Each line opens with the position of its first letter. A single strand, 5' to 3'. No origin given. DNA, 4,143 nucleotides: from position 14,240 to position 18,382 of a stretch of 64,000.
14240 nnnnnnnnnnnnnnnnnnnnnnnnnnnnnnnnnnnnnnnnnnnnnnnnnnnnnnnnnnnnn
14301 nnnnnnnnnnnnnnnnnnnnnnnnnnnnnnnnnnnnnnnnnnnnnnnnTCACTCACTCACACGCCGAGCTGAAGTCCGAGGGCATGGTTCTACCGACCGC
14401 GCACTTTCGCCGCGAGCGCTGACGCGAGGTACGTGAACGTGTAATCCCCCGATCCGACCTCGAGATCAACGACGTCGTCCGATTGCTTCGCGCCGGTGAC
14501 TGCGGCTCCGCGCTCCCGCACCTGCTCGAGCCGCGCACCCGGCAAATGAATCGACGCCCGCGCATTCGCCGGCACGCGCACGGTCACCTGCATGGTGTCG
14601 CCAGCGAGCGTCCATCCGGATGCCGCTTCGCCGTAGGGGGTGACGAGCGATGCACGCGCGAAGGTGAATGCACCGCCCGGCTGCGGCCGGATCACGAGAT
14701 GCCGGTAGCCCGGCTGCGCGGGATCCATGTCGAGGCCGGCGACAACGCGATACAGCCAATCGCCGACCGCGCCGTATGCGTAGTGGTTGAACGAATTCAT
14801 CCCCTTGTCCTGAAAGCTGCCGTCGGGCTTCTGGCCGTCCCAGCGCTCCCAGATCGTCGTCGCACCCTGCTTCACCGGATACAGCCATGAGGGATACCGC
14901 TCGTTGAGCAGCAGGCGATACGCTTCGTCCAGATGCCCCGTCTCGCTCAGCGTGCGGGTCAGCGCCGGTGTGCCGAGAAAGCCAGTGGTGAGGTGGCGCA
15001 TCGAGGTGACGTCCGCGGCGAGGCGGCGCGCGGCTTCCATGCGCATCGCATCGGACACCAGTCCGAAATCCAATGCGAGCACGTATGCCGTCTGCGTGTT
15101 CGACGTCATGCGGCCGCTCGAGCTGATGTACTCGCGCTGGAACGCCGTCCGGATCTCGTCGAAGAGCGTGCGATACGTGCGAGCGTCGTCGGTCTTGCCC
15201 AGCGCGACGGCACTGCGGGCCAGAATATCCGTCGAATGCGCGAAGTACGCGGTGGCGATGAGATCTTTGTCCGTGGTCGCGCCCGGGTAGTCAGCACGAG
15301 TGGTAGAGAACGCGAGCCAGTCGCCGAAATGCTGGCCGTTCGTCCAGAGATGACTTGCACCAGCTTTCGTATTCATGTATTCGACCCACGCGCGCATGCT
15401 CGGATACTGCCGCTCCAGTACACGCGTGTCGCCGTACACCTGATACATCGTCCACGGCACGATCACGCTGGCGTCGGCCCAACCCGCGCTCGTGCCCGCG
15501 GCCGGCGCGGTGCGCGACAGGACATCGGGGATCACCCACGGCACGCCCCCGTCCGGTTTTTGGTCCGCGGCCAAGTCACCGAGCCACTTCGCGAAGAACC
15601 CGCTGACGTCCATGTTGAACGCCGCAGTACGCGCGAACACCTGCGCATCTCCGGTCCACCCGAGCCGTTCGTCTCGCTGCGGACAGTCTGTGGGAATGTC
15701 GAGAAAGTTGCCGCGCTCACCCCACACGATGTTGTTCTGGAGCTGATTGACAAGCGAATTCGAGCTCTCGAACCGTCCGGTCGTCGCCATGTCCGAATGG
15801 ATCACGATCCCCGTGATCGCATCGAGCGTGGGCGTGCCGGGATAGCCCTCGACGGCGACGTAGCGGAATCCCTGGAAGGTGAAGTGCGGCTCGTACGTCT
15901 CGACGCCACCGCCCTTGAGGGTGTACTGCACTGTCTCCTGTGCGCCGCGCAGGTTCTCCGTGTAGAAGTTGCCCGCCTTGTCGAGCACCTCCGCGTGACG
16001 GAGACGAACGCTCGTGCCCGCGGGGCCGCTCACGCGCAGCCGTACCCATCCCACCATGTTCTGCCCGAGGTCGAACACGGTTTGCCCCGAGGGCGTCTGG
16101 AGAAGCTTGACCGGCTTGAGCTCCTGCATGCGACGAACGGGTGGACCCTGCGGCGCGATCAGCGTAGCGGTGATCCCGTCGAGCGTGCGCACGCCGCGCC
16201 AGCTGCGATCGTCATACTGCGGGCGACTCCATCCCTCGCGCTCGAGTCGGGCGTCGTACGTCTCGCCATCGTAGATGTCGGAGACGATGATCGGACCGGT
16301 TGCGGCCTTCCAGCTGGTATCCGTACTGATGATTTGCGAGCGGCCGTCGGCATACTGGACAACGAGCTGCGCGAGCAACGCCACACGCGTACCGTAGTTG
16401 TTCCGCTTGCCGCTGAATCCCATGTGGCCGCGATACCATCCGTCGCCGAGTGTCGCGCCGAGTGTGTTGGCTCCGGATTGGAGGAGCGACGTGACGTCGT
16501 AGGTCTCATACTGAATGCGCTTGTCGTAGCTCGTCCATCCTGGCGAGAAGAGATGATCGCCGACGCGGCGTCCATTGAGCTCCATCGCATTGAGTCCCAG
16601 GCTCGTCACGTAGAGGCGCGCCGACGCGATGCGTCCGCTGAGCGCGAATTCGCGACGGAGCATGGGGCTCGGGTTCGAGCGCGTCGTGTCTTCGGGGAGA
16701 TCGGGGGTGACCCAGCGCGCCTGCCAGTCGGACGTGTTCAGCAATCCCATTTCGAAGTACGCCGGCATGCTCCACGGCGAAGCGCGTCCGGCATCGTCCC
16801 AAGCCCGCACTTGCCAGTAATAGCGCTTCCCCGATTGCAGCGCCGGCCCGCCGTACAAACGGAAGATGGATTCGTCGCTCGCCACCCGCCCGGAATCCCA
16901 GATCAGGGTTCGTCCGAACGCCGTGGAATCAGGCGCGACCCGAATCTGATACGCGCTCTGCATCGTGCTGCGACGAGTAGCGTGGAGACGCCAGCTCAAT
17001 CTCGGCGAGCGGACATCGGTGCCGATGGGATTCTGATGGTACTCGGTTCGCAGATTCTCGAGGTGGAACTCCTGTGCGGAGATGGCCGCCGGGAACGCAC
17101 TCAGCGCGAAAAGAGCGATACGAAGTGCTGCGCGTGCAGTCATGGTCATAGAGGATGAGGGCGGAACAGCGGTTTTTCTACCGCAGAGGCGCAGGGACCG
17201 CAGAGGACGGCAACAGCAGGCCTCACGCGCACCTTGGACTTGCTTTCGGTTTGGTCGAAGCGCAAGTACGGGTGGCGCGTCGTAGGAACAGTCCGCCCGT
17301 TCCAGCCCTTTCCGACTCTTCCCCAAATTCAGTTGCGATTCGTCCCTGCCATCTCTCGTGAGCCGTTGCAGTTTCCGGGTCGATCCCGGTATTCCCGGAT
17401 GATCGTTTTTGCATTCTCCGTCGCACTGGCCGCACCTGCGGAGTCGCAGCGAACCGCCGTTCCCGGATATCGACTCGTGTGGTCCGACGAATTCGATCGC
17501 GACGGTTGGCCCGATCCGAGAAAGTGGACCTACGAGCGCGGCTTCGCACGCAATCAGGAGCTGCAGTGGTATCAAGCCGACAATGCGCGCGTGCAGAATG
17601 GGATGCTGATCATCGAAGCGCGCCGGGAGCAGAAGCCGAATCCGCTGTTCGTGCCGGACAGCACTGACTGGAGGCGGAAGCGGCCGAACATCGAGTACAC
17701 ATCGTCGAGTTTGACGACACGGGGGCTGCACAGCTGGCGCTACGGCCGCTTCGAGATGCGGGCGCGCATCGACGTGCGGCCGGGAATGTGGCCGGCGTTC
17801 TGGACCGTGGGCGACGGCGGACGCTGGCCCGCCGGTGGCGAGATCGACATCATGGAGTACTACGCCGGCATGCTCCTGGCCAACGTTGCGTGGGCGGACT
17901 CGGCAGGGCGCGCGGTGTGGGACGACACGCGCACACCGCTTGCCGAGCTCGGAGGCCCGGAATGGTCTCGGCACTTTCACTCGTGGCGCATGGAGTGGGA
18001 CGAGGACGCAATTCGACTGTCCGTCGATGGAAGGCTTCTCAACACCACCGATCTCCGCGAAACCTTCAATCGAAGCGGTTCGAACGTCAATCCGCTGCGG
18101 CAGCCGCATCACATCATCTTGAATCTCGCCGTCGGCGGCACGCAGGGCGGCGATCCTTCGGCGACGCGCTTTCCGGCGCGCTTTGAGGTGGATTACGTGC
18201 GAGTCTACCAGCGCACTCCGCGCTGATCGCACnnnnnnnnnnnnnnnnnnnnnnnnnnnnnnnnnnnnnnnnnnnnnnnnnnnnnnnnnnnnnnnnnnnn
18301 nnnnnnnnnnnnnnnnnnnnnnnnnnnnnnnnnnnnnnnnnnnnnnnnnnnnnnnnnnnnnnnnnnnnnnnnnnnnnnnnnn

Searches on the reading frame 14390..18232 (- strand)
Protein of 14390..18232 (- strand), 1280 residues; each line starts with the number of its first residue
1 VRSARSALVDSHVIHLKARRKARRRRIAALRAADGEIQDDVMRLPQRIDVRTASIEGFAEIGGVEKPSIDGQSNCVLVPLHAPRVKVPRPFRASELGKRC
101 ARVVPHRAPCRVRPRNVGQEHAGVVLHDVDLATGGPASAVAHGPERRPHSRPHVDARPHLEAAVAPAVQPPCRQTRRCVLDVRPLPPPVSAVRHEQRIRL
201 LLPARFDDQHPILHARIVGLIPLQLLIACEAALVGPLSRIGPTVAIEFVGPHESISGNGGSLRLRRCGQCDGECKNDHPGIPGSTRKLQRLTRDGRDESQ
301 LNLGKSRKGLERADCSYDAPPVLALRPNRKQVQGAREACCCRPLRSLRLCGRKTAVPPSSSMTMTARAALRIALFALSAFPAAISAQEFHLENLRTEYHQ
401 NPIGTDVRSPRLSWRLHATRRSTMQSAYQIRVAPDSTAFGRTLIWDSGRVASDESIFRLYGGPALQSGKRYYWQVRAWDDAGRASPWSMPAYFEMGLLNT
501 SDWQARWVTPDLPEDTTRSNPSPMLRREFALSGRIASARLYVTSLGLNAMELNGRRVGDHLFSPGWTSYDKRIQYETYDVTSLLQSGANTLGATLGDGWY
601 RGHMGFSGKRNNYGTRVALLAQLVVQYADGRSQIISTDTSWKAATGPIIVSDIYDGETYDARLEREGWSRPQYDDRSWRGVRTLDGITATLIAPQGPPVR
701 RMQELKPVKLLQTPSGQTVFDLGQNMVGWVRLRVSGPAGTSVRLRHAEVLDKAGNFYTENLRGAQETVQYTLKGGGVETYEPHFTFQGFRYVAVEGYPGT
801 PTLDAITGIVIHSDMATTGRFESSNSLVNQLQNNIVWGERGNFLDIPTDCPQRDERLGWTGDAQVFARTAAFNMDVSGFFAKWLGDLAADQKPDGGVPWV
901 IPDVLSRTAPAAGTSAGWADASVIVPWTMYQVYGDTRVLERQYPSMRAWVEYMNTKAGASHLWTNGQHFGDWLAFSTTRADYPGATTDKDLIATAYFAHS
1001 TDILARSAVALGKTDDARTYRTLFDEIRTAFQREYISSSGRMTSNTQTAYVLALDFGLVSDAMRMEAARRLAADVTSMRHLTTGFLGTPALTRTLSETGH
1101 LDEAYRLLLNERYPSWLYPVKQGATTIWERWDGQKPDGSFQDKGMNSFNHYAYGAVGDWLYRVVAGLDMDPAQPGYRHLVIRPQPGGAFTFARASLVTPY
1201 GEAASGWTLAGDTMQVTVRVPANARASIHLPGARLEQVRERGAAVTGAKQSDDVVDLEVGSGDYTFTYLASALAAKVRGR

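Call 11: search_protein_families(library=pfam, proteins=[window:14390-18232:-], max_evalue=0.001)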
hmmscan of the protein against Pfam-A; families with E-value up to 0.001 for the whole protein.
window:14390-18232:- (1280 aa): 5 families
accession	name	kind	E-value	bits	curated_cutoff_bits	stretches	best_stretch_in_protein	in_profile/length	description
PF17389.8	Bac_rhamnosid6H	-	1.7e-125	419.2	24.5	1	817-1164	2-339/339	Bacterial alpha-L-rhamnosidase 6 hairpin glycosidase domain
PF08531.16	Bac_rhamnosid_N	-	2.7e-67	226.3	25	1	534-703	2-172/172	Alpha-L-rhamnosidase N-terminal domain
PF25788.1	Ig_Rha78A_N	-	2.8e-39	134.1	27.4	1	392-499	2-105/105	Rha78A-like, N-terminal immunoglobulin domain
PF05592.18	Bac_rhamnosid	-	6.2e-36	122.8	22.2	1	712-812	2-102/102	Bacterial alpha-L-rhamnosidase concanavalin-like domain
PF17390.7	Bac_rhamnosid_C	-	2.5e-19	69.3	22.1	1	1170-1240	3-73/78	Bacterial alpha-L-rhamnosidase C-terminal domain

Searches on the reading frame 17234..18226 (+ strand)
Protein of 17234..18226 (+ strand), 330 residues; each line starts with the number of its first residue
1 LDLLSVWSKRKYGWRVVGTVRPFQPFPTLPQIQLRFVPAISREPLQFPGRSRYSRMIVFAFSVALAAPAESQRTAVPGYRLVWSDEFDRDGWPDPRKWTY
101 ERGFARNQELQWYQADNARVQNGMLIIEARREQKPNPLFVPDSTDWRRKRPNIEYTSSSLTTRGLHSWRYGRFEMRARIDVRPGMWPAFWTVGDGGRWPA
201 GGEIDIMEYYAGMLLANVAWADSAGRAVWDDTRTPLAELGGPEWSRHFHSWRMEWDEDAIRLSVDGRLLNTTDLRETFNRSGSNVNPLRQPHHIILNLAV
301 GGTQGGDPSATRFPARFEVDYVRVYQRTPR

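Call 93: search_solved_structures(query=window:17234-18226:+, max_evalue=0.01)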
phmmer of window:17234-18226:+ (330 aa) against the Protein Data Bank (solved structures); distinct sequences matched with E-value up to 0.01: 47.
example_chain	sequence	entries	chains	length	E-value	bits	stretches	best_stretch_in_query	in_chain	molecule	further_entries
6t2n_AAA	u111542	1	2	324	5.5e-43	150.7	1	69-327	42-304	Glycoside hydrolase family 16 protein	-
6xof_A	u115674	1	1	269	5.4e-40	140.8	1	66-327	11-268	GH16 family protein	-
6xqf_A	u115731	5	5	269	2.5e-39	138.6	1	66-327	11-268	GH16 family protein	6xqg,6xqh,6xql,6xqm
3iln_A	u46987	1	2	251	3.9e-38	134.7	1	76-326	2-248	Laminarinase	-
4dfs_A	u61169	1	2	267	1.1e-36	130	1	70-326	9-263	Glycoside hydrolase, family 16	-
3azx_A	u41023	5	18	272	3.4e-36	128.3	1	76-326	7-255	Laminarinase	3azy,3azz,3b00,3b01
4crq_A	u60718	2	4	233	9.4e-34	120.3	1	79-327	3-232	ENDO-1,3-BETA-GLUCANASE, FAMILY GH16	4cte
6jh5_A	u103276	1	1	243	6e-32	114.3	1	78-328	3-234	LamCAT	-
6jhj_A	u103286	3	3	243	4e-31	111.6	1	78-328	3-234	LamCAT | laminarinase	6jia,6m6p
5wut_A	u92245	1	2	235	7e-28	101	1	77-326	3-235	ULam111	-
2vy0_A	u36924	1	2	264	1.9e-27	99.6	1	79-326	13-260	ENDO-BETA-1,3-GLUCANASE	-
4bq1_A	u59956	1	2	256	4.1e-27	98.4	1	80-326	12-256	ENDO-1,3-BETA-GLUCANASE, FAMILY GH16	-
7wwc_A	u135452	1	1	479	1e-26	97.1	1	75-327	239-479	beta-1,3(4)-glucanase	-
7ww4_A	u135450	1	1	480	1e-26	97.1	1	75-327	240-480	beta-1,3(4)-glucanase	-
4bow_A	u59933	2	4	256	1.9e-26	96.3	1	80-326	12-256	ENDO-1,3-BETA-GLUCANASE, FAMILY GH16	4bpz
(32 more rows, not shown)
